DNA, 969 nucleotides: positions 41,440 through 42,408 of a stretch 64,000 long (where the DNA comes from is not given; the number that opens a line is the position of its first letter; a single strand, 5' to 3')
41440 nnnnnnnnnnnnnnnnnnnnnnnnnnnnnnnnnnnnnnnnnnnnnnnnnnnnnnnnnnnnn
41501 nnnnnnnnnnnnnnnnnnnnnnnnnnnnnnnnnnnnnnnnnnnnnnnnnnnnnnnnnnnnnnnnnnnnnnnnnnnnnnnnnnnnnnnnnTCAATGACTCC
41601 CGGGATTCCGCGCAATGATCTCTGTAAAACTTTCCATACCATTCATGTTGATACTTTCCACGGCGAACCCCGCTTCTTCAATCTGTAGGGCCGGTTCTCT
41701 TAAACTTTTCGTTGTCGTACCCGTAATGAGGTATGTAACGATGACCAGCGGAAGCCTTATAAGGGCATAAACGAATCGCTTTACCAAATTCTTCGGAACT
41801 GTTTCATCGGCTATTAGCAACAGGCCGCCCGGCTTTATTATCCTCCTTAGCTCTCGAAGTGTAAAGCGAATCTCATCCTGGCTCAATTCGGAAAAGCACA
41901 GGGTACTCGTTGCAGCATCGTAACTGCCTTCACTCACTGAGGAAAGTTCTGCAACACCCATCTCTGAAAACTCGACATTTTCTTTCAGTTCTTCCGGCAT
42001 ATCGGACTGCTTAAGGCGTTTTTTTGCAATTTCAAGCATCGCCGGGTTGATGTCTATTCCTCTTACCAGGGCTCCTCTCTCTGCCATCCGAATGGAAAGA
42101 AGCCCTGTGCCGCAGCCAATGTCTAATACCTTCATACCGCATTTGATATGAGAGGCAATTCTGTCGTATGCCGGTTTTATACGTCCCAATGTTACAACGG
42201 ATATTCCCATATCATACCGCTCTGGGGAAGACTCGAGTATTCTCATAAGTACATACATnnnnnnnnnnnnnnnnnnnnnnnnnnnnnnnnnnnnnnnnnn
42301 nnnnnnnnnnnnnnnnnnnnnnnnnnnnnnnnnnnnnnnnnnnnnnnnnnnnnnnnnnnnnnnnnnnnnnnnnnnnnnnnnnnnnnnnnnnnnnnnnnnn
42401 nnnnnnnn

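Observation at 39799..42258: Operon of SAM-methyltransferase, fused HgcAB-like corrinoid/ferredoxin membrane protein and YgbA-like Cys-rich protein: candidate cobalamin-dependent methyl-transfer system of unknown substrate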

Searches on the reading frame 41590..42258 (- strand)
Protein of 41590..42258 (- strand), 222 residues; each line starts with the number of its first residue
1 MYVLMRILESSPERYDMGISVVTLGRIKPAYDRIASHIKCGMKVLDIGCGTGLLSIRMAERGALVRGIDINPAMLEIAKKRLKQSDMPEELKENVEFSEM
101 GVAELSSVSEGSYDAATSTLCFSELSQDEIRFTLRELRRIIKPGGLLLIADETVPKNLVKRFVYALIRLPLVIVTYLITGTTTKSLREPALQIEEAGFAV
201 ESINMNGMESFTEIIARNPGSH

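Call 3: search_protein_families(library=pfam, proteins=[window:41590-42258:-], max_evalue=0.01)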
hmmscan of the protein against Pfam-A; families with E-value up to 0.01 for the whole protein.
window:41590-42258:- (222 aa): 22 families
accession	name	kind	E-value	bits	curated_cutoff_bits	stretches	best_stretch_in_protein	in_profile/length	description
PF13649.12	Methyltransf_25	-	5.3e-21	75.5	27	1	44-145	1-97/97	Methyltransferase domain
PF08241.18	Methyltransf_11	-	1.2e-18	67.9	21.2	1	45-149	1-95/95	Methyltransferase domain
PF13847.12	Methyltransf_31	-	2.3e-17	63.5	27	1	39-160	2-124/145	Methyltransferase domain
PF08242.18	Methyltransf_12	-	4.4e-15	56.6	30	1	45-147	1-98/98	Methyltransferase domain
PF01209.24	Ubie_methyltran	-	7.8e-15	55.3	20.1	1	6-165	11-167/233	ubiE/COQ5 methyltransferase family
PF13489.12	Methyltransf_23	-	4.2e-13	49.8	27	1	27-155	9-122/164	Methyltransferase domain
PF02353.26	CMAS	-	3.1e-11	43.5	27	1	37-204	59-216/273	Mycolic acid cyclopropane synthetase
PF06325.19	PrmA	-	2e-06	28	22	1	37-92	158-214/296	Ribosomal protein L11 methyltransferase (PrmA)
PF05175.20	MTS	-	2.2e-06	27.9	23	1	41-89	32-82/170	Methyltransferase small domain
PF03848.20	TehB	-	4.1e-06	26.8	20.4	1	38-150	28-133/193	Tellurite resistance protein TehB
PF01135.25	PCMT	-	6.3e-06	26.5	20.3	1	38-98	71-129/210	Protein-L-isoaspartate(D-aspartate) O-methyltransferase (PCMT)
PF05148.21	Methyltransf_8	-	7e-05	23.2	27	1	108-167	118-174/219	Hypothetical methyltransferase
PF08003.17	Methyltransf_9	-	0.00013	21.5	23.8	1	18-75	91-149/315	Protein of unknown function (DUF1698)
PF12847.13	Methyltransf_18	-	0.00014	22.3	27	1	33-91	7-67/151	Methyltransferase domain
PF07021.18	MetW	-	0.00041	20.5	21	1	31-73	4-47/193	Methionine biosynthesis protein MetW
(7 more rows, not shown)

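Call 4: search_protein_families(library=ncbifam, proteins=[window:41590-42258:-], max_evalue=0.01)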
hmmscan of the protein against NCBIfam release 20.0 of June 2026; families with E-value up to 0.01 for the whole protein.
window:41590-42258:- (222 aa): 77 families (the best 25 are shown)
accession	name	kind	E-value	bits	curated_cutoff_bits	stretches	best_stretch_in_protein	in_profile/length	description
NF043040.1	corrin_prot_MT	hypoth_equivalog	9e-81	270.4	180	1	1-217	1-215/216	corrinoid protein-associated methyltransferase CpaM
TIGR02021.1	BchM-ChlM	equivalog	2.7e-17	62.9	158.9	1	34-136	48-142/218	magnesium protoporphyrin IX methyltransferase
TIGR01934.1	MenG_MenH_UbiE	subfamily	3.7e-17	62.4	158.35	1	32-165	29-157/223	ubiquinone/menaquinone biosynthesis methyltransferase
TIGR01983.1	UbiG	equivalog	1.5e-16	60.4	102.95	1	40-158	49-158/228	bifunctional 2-polyprenyl-6-hydroxyphenol methylase/3-demethylubiquinol 3-O-methyltransferase UbiG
NF001241.0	PRK00216.1-2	equivalog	3.5e-15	56.3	327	1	11-165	20-163/231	demethylmenaquinone methyltransferase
NF052510.1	methyltran_MpqE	exception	4e-15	55.8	335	1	6-169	10-171/234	methyl-plastoquinone biosynthesis methyltransferase MpqE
NF041537.1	ArsM_AhpD_UU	exception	4.4e-15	55.3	510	1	37-160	73-191/345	arsenite methyltransferase/AhpD domain selenoprotein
NF001244.0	PRK00216.1-5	equivalog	2e-14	53.4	216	1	39-160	47-165/236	bifunctional demethylmenaquinone methyltransferase/2-methoxy-6-polyprenyl-1,4-benzoquinol methylase UbiE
NF041536.1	ArsM_DUF2284_UU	exception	7.3e-14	50.9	575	1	37-160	73-191/459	arsenite methyltransferase/DUF2284 domain selenoprotein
NF047649.1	MTase_UXPK_star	exception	7.4e-13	48.1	460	1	37-154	74-186/283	methyltransferase/UXPK-star double selenoprotein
NF001240.0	PRK00216.1-1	equivalog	1.6e-12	47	378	1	8-157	29-176/251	bifunctional demethylmenaquinone methyltransferase/2-methoxy-6-polyprenyl-1,4-benzoquinol methylase UbiE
NF008823.0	PRK11873.1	subfamily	2.9e-12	46.6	263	1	36-205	73-230/272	arsenite methyltransferase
NF001243.0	PRK00216.1-4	equivalog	6.2e-12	45.3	235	1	7-166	12-168/237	demethylmenaquinone methyltransferase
NF045649.1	2X_seleno_MduS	exception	8.6e-12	44.7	380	1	43-148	44-146/338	methyltransferase domain-containing selenoprotein MduS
NF045667.1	MTase_DVU1556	equivalog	1.5e-11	44.2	155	1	38-154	20-124/213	DVU_1556 family methyltransferase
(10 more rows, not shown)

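Call 18: search_solved_structures(query=window:41590-42258:-, max_evalue=1e-8, show_alignments=0)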
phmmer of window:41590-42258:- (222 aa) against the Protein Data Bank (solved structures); distinct sequences matched with E-value up to 1e-8: 6.
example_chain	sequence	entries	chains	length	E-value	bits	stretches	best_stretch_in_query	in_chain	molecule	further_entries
3sm3_A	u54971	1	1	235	5.4e-11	45.8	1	24-150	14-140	SAM-dependent methyltransferases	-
4kdr_A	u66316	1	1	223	2.3e-10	43.8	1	40-165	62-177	3-demethylubiquinone-9 3-methyltransferase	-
5dpm_A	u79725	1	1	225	2.3e-10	43.8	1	40-165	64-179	Ubiquinone biosynthesis O-methyltransferase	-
1wzn_A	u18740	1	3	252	8.7e-10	41.9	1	42-148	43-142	SAM-dependent methyltransferase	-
7qcb_A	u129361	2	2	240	5.5e-09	39.3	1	42-159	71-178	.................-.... 27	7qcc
4kdc_A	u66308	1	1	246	6.3e-09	39.1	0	40-149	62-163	3-demethylubiquinone-9 3-methyltransferase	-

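Call 31: list_cluster_members(proteins=[P0001, window:41590-42258:-, window:39799-40197:-])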
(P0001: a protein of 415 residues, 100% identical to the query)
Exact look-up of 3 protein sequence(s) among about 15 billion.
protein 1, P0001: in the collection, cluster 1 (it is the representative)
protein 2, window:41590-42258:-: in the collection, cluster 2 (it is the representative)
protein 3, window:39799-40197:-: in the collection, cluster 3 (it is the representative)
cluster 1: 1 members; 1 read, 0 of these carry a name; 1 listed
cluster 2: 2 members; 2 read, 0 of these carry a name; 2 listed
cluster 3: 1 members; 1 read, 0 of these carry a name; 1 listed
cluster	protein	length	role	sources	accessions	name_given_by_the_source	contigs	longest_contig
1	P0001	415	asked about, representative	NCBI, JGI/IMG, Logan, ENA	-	-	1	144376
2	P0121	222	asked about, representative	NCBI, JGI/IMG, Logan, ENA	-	-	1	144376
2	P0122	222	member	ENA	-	-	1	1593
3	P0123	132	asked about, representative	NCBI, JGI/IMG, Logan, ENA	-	-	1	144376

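Call 35: find_homologous_proteins(query=window:41590-42258:-)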
Query window:41590-42258:- (222 aa): 1352 proteins with E <= 0.001 among 2504 candidates; the best 120 are listed.
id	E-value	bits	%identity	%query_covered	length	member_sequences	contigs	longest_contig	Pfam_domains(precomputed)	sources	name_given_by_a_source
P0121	4.3e-137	472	100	100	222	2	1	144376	PF13847.13,PF13489.13,PF06325.20,PF03848.21,PF02353.27,PF05175.21,PF13649.13,PF01135.26,PF01209.25,PF08241.19,PF08242.19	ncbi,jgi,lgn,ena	-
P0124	5.2e-88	312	67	96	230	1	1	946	PF13847.13,PF13489.13,PF06325.20,PF03848.21,PF02353.27,PF05175.21,PF13649.13,PF01209.25,PF08241.19,PF08242.19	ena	-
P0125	1.6e-86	307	64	98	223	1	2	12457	PF13847.13,PF13489.13,PF06325.20,PF02353.27,PF05175.21,PF13649.13,PF01135.26,PF01209.25,PF08241.19,PF08242.19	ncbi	-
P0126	5.2e-84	299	65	98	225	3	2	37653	PF13489.13,PF02353.27,PF08241.19,PF13847.13,PF06325.20,PF03848.21,PF05175.21,PF13649.13,PF01135.26,PF01728.26,PF01209.25,PF08242.19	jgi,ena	-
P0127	2.4e-79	284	61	96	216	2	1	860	PF13489.13,PF02353.27,PF02475.24,PF08241.19,PF13847.13,PF06325.20,PF03848.21,PF05175.21,PF13649.13,PF05148.22,PF01135.26,PF01209.25,PF08242.19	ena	-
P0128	7.2e-78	279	61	98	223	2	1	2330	PF13847.13,PF13489.13,PF06325.20,PF02353.27,PF05175.21,PF13649.13,PF01135.26,PF01209.25,PF08241.19,PF08242.19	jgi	-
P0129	2.8e-77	277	56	98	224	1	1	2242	PF13489.13,PF08003.18,PF02353.27,PF08241.19,PF13847.13,PF06325.20,PF03848.21,PF05175.21,PF13649.13,PF05148.22,PF01135.26,PF01209.25,PF08242.19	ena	-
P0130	6.9e-76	272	57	98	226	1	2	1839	PF13489.13,PF08003.18,PF02353.27,PF08241.19,PF13847.13,PF06325.20,PF03848.21,PF05175.21,PF13649.13,PF05148.22,PF01135.26,PF01728.26,PF01209.25,PF08242.19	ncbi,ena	-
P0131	2.1e-75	271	58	99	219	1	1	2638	PF13489.13,PF08003.18,PF02353.27,PF02475.24,PF12847.14,PF08241.19,PF13847.13,PF06325.20,PF03848.21,PF05175.21,PF13649.13,PF01170.25,PF05148.22,PF20922.4,PF01135.26,PF09445.17,PF01728.26,PF01209.25,PF08242.19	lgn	-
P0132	1.3e-74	268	58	98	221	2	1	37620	PF13489.13,PF08003.18,PF02353.27,PF08241.19,PF05891.19,PF13847.13,PF06325.20,PF03848.21,PF05175.21,PF13649.13,PF01170.25,PF05148.22,PF20922.4,PF01135.26,PF13679.13,PF01728.26,PF01209.25,PF08242.19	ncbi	-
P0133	1.8e-74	268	58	99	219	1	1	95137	PF13489.13,PF08003.18,PF02353.27,PF02475.24,PF12847.14,PF08241.19,PF05891.19,PF07021.19,PF13847.13,PF06325.20,PF03848.21,PF05175.21,PF13649.13,PF01170.25,PF05148.22,PF20922.4,PF01135.26,PF09445.17,PF01728.26,PF01209.25,PF08242.19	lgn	-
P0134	3.5e-74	267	57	99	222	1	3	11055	PF13489.13,PF08003.18,PF02353.27,PF08241.19,PF13847.13,PF06325.20,PF03848.21,PF05175.21,PF13649.13,PF01170.25,PF13679.13,PF01209.25,PF08242.19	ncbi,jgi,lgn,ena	-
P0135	4.3e-74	267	58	98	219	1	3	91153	PF13489.13,PF08003.18,PF02353.27,PF08241.19,PF05891.19,PF13847.13,PF06325.20,PF03848.21,PF05175.21,PF13649.13,PF05148.22,PF01135.26,PF13679.13,PF01209.25,PF08242.19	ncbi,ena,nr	ncbi:class I SAM-dependent methyltransferase [candidate division KSB1 bacterium]|nr:class I SAM-depe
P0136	8.6e-74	266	56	98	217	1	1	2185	PF13489.13,PF08003.18,PF02353.27,PF08241.19,PF05891.19,PF13847.13,PF06325.20,PF05175.21,PF13649.13,PF01170.25,PF05148.22,PF01135.26,PF13679.13,PF01728.26,PF01209.25,PF08242.19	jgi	jgi:ubiquinone/menaquinone biosynthesis C-methylase UbiE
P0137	2.4e-73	264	68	78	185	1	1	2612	PF13489.13,PF02353.27,PF08241.19,PF13847.13,PF06325.20,PF03848.21,PF05175.21,PF13649.13,PF05148.22,PF01135.26,PF01209.25,PF08242.19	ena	-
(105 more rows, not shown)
